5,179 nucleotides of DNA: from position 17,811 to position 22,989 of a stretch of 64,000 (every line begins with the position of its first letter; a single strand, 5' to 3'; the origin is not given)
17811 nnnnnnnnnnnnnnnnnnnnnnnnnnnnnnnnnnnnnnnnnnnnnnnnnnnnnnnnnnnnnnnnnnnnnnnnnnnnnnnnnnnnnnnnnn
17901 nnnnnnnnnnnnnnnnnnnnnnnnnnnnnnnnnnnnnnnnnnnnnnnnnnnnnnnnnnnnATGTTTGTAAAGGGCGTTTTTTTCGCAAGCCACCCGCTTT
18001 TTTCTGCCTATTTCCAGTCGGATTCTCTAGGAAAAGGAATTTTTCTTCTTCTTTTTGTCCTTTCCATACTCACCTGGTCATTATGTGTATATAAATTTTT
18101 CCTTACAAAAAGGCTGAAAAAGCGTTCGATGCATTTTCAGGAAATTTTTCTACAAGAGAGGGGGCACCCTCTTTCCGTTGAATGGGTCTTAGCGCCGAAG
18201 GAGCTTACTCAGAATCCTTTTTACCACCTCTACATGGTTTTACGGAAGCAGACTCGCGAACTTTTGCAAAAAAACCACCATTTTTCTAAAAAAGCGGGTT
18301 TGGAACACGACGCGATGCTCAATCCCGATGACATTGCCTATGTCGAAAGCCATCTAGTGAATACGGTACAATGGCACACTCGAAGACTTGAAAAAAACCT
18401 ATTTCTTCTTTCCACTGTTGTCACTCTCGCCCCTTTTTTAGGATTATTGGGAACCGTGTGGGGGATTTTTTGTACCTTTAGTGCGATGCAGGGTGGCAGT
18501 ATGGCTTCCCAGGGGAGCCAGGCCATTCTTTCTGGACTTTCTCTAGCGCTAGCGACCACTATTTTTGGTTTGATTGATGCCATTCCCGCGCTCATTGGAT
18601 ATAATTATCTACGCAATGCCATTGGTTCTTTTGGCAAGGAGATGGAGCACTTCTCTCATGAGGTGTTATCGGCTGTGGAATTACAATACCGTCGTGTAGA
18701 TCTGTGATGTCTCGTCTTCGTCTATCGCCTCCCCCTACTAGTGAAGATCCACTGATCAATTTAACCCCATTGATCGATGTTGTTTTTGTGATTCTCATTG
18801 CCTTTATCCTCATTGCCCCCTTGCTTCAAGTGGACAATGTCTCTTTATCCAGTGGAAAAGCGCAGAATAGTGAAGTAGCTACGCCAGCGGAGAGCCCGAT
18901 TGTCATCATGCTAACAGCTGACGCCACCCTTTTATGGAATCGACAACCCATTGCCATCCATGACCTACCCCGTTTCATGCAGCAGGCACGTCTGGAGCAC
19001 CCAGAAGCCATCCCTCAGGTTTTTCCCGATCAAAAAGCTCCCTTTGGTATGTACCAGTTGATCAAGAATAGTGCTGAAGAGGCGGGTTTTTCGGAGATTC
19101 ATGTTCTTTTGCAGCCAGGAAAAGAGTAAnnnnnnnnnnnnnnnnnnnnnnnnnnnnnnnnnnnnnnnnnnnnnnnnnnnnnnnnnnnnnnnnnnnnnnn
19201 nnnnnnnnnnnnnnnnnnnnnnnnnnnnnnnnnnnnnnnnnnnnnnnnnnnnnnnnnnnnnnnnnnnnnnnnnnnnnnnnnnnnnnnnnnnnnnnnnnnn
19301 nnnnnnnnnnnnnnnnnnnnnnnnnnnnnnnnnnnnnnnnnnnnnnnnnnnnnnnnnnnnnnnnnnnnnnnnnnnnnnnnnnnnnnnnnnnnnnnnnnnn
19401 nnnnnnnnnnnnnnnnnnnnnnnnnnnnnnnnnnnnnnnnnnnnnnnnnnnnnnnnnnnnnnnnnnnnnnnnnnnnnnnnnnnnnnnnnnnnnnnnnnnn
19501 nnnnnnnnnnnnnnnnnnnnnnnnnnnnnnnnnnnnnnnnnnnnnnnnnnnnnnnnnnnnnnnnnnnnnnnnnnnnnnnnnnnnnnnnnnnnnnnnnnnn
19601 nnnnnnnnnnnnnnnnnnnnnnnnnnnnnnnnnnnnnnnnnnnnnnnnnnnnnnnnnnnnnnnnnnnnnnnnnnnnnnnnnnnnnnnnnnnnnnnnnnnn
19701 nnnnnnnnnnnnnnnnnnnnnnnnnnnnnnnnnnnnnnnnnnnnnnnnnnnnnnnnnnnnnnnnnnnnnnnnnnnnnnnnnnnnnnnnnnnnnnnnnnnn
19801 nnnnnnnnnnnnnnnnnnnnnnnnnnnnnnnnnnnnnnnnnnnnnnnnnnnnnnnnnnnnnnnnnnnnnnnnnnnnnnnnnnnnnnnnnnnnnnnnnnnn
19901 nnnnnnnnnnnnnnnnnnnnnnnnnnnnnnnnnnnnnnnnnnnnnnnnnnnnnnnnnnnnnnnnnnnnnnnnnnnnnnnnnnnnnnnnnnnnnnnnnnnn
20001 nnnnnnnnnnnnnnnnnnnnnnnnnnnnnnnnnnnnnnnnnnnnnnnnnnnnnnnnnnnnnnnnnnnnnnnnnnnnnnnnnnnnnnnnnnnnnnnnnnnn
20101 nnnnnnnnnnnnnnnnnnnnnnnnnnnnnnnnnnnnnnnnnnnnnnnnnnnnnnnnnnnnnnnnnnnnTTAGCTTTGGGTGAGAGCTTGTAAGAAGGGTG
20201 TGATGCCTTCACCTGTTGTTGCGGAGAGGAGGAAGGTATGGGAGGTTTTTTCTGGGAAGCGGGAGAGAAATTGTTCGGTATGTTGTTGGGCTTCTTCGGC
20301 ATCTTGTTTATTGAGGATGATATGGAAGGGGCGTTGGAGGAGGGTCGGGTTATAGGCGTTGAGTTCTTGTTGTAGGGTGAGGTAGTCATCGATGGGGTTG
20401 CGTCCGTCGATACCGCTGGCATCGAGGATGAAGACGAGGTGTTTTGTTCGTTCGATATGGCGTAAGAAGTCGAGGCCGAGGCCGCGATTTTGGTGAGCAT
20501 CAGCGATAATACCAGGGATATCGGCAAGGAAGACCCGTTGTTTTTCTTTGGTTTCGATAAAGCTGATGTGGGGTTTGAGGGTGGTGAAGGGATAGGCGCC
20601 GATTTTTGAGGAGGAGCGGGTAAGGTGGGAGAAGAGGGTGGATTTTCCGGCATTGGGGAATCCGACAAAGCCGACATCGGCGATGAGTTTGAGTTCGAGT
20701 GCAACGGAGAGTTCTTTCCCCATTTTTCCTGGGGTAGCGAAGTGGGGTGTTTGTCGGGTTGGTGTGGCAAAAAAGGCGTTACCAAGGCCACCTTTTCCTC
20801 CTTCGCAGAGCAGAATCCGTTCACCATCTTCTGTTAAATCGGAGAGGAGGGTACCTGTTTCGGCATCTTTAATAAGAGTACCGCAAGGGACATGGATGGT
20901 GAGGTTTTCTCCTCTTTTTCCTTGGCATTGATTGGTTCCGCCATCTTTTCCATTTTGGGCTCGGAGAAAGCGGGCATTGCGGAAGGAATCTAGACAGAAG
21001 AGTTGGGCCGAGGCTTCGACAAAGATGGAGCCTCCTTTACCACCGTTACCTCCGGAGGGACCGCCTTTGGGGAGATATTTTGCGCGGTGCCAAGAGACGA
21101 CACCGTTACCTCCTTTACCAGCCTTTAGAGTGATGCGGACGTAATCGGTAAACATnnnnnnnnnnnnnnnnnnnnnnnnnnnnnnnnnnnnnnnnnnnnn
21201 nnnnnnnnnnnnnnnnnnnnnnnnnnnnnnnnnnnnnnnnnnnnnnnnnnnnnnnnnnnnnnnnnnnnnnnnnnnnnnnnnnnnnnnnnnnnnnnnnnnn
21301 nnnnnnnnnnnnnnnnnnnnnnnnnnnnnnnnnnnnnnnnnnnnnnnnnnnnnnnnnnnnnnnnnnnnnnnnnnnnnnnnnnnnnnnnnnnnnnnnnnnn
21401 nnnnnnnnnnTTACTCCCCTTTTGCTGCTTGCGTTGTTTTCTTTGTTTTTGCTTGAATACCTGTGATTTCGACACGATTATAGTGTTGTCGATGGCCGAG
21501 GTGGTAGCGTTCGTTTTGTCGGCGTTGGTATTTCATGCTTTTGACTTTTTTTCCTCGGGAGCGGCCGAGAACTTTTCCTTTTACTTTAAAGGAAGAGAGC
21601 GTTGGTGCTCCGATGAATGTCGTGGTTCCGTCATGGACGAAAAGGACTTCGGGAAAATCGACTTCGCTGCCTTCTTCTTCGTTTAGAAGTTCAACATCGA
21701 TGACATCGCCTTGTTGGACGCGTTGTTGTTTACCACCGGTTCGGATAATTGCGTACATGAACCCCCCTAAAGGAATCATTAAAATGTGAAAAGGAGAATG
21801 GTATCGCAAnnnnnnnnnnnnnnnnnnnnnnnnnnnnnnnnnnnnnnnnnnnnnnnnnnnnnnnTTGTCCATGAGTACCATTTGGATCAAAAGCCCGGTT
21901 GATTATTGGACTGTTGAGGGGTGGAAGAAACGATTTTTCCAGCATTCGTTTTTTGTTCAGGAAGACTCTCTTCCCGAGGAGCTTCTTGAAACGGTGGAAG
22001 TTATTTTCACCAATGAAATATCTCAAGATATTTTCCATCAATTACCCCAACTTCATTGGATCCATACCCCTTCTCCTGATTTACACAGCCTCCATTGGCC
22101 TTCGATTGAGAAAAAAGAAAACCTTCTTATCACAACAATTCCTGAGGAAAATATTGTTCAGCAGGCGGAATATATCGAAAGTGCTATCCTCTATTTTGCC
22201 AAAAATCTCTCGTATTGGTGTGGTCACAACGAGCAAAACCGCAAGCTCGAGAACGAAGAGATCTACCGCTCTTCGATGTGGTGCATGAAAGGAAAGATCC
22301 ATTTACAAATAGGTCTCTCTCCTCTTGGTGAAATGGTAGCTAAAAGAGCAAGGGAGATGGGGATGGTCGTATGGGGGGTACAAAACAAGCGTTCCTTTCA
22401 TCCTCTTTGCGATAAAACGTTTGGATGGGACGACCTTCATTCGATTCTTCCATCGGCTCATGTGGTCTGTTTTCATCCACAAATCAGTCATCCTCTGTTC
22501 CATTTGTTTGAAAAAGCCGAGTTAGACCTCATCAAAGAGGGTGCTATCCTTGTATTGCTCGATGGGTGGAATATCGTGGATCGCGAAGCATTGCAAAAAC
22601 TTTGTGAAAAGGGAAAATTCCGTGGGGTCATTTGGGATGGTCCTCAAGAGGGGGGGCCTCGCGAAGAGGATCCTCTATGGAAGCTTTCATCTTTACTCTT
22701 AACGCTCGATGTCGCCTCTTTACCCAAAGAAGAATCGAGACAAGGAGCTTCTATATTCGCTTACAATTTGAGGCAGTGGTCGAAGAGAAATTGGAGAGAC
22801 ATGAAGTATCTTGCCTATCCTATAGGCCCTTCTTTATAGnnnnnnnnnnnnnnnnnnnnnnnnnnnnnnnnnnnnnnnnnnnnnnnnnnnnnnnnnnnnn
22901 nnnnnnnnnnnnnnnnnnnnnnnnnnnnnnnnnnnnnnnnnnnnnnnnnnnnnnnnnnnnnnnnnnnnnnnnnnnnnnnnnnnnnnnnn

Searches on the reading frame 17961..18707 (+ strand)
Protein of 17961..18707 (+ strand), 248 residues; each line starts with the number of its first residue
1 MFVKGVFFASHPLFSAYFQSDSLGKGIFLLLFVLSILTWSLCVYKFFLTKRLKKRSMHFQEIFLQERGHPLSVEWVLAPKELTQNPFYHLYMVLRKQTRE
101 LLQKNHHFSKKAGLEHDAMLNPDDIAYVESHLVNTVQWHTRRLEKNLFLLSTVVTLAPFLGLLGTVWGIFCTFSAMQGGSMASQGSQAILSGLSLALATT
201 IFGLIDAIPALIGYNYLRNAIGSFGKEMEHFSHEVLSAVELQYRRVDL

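Call 24: search_protein_families(library=pfam, proteins=[window:17961-18707:+], max_evalue=0.00001)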
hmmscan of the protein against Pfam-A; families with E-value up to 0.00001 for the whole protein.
window:17961-18707:+ (248 aa): 1 family
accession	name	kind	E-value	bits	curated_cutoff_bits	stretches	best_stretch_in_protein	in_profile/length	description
PF01618.21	MotA_ExbB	-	8.8e-26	90.6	22.9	1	111-229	11-126/127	MotA/TolQ/ExbB proton channel family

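Call 53: find_encoding_contigs(protein=window:17961-18707:+, flank=10000, max_places=4)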
Protein window:17961-18707:+ (248 aa): no gene with exactly this product is on record in the collection.

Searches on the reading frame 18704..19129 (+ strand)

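Call 24: search_protein_families(library=pfam, proteins=[window:18704-19129:+], max_evalue=0.00001)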
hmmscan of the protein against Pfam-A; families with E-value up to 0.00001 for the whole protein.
window:18704-19129:+ (141 aa): 1 family
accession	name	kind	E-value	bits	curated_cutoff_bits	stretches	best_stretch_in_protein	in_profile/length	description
PF02472.21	ExbD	-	3.3e-15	56.7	25.4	1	13-138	3-127/128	Biopolymer transport protein ExbD/TolR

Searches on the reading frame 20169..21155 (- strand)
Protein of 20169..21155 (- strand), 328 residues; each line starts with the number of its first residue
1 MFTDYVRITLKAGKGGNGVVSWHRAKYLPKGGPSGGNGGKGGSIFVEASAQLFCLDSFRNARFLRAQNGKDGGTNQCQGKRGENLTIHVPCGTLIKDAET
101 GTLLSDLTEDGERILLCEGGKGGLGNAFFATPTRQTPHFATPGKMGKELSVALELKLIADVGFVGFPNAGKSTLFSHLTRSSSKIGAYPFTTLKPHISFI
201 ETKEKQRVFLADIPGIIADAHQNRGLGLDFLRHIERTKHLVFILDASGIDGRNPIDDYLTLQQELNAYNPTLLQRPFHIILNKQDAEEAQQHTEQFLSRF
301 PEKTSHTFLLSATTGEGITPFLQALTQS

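Call 14: search_protein_families(library=pfam, proteins=[window:20169-21155:-])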
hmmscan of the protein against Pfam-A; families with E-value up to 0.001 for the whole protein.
window:20169-21155:- (328 aa): 3 families
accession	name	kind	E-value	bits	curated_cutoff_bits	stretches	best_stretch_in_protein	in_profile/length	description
PF01018.28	GTP1_OBG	-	1.9e-56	190.4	27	1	4-157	2-155/155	GTP1/OBG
PF01926.29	MMR_HSR1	-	1.6e-23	83.4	21.9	1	160-283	1-113/113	50S ribosome-binding GTPase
PF02421.24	FeoB_N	-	9.5e-11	41.9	27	1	161-250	3-92/156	Ferrous iron transport protein B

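Call 20: find_homologous_proteins(query=window:20169-21155:-, max_evalue=1e-40)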
Query window:20169-21155:- (328 aa): 7994 proteins with E <= 1e-40 among 8000 candidates; the best 120 are listed.
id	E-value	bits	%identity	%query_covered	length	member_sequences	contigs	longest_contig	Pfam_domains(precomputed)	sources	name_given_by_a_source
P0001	1.2e-219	746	100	100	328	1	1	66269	PF01926.30,PF02421.25,PF01018.29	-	-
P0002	4.9e-129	448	61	100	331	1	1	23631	PF01926.30,PF02421.25,PF01018.29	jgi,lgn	-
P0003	7.3e-129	448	60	99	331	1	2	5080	PF01926.30,PF02421.25,PF01018.29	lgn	-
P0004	1.0e-127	444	61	100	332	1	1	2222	PF01926.30,PF02421.25,PF01018.29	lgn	-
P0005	1.0e-127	444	60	99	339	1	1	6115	PF01926.30,PF02421.25,PF01018.29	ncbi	-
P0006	2.4e-127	443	60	100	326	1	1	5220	PF01926.30,PF02421.25,PF01018.29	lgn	-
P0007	3.2e-127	442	59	100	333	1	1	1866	PF01926.30,PF02421.25,PF01018.29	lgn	-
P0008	8.6e-127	441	58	99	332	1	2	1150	PF01926.30,PF02421.25,PF01018.29,PF03193.23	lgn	-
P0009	1.2e-126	441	58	100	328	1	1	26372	PF01926.30,PF02421.25,PF01018.29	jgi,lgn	-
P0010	1.3e-126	440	59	100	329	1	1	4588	PF01926.30,PF02421.25,PF01018.29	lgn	-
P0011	1.6e-126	440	58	100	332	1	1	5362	PF01926.30,PF02421.25,PF01018.29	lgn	-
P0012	2.2e-126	440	59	97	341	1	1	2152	PF01926.30,PF02421.25,PF01018.29,PF03193.23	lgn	-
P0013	2.9e-126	439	58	99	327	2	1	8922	PF01926.30,PF00025.28,PF02421.25,PF01018.29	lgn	-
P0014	3.6e-126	439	58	100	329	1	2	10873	PF01926.30,PF00025.28,PF02421.25,PF01018.29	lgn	-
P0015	3.7e-126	439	59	99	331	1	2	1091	PF01926.30,PF02421.25,PF01018.29,PF03193.23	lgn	-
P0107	1.4e-122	427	59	97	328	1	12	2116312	PF01926.30,PF02421.25,PF01018.29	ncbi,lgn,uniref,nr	ncbi:GTPase obg [Waddlia chondrophila 2032/99]|uniref:GTPase Obg n=2 Tax=Waddlia chondrophila TaxID=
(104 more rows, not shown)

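Call 21: find_encoding_contigs(protein=P0001, flank=10000, max_places=4)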
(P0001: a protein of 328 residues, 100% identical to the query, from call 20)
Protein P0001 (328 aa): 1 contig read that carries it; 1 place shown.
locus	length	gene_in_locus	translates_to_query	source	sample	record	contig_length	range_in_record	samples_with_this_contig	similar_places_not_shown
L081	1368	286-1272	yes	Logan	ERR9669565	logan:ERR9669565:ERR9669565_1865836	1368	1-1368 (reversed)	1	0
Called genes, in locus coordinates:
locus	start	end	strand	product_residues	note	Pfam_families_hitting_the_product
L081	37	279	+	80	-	PF01016:Ribosomal_L27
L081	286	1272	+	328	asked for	PF01018:GTP1_OBG, PF01926:MMR_HSR1, PF02421:FeoB_N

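Call 32: find_encoding_contigs(protein=P0002, flank=10000, max_places=2)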
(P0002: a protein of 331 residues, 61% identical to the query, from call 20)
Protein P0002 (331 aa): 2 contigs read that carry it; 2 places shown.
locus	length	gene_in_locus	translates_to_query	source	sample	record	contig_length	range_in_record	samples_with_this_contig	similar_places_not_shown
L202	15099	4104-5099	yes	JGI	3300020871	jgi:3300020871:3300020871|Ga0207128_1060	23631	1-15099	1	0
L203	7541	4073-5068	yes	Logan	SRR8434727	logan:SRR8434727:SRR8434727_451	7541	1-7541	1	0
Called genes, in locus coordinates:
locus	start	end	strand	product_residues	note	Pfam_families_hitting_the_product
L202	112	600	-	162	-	PF01467:CTP_transf_like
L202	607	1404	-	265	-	PF03446:NAD_binding_2 (weak), PF03807:F420_oxidored, PF14748:P5CR_dimer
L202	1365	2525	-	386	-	PF00171:Aldedh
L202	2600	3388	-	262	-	PF00696:AA_kinase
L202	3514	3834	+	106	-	PF00829:Ribosomal_L21p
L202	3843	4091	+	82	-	PF01016:Ribosomal_L27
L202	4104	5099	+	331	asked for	PF01018:GTP1_OBG, PF01926:MMR_HSR1, PF02421:FeoB_N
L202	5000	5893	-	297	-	PF00950:ABC-3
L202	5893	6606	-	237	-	PF00005:ABC_tran, PF02463:SMC_N (weak), PF13304:AAA_21 (weak)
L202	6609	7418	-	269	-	PF01297:ZnuA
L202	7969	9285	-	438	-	PF13173:AAA_14, PF13401:AAA_22 (faint), PF13635:DUF4143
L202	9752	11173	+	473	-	-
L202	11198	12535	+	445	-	PF05150:Legionella_OMP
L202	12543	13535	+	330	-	PF05150:Legionella_OMP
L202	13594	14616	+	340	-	PF05150:Legionella_OMP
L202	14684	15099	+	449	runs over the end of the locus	PF01235:Na_Ala_symp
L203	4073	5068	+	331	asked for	PF01018:GTP1_OBG, PF01926:MMR_HSR1, PF02421:FeoB_N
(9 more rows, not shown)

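Call 33: find_encoding_contigs(protein=P0107, flank=10000, max_places=1)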
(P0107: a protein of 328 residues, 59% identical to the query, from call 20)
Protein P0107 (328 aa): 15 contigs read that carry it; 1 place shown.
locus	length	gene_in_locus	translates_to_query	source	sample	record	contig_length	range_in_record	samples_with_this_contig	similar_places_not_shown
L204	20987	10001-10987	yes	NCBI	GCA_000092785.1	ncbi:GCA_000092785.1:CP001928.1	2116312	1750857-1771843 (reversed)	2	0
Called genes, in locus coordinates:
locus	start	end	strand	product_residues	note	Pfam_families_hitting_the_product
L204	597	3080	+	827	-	PF00121:TIM, PF14559:TPR_19 (faint)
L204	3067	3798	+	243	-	-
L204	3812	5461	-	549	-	PF02142:MGS, PF01808:AICARFT_IMPCHas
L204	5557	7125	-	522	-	PF00478:IMPDH, PF00571:CBS (faint), PF03060:NMO, PF01070:FMN_dh, PF05690:ThiG (weak)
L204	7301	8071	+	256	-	-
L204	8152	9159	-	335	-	PF02826:2-Hacid_dh_C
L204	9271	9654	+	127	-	PF00829:Ribosomal_L21p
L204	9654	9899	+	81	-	PF01016:Ribosomal_L27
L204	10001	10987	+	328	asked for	PF01018:GTP1_OBG, PF01926:MMR_HSR1, PF02421:FeoB_N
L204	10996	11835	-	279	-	-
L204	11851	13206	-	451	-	PF07498:Rho_N, PF07497:Rho_RNA_bind, PF00006:ATP-synt_ab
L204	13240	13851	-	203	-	PF01121:CoaE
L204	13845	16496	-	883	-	PF02739:5_3_exonuc_N, PF01367:5_3_exonuc, PF01612:DNA_pol_A_exo1, PF22619:DNA_polI_exo1, PF00476:DNA_pol_A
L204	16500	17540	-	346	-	PF25145:NfeD1b_N (weak), PF01343:Peptidase_S49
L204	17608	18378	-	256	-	PF01346:FKBP_N, PF00254:FKBP_C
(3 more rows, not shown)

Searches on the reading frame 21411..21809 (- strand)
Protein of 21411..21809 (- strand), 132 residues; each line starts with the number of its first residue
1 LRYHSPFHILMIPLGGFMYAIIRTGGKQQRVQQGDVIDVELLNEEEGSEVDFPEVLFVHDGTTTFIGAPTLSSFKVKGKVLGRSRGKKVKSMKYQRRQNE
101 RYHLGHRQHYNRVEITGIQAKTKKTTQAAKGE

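Call 14: search_protein_families(library=pfam, proteins=[window:21411-21809:-])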
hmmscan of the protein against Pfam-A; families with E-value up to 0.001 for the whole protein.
window:21411-21809:- (132 aa): 1 family
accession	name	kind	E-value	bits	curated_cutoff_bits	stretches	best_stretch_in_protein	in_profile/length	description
PF00829.26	Ribosomal_L21p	-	8.1e-33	113.1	27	1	18-118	1-99/99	Ribosomal prokaryotic L21 protein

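Call 54: find_encoding_contigs(protein=window:21411-21809:-, flank=10000, max_places=4)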
Protein window:21411-21809:- (132 aa): no gene with exactly this product is on record in the collection.

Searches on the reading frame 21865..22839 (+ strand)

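Call 24: search_protein_families(library=pfam, proteins=[window:21865-22839:+], max_evalue=0.00001)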
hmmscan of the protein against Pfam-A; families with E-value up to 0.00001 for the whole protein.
window:21865-22839:+ (324 aa): 1 family
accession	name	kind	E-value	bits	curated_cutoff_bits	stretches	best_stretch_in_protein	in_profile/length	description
PF02826.25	2-Hacid_dh_C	-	1.4e-15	57.5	25.1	1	136-280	29-174/178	D-isomer specific 2-hydroxyacid dehydrogenase, NAD binding domain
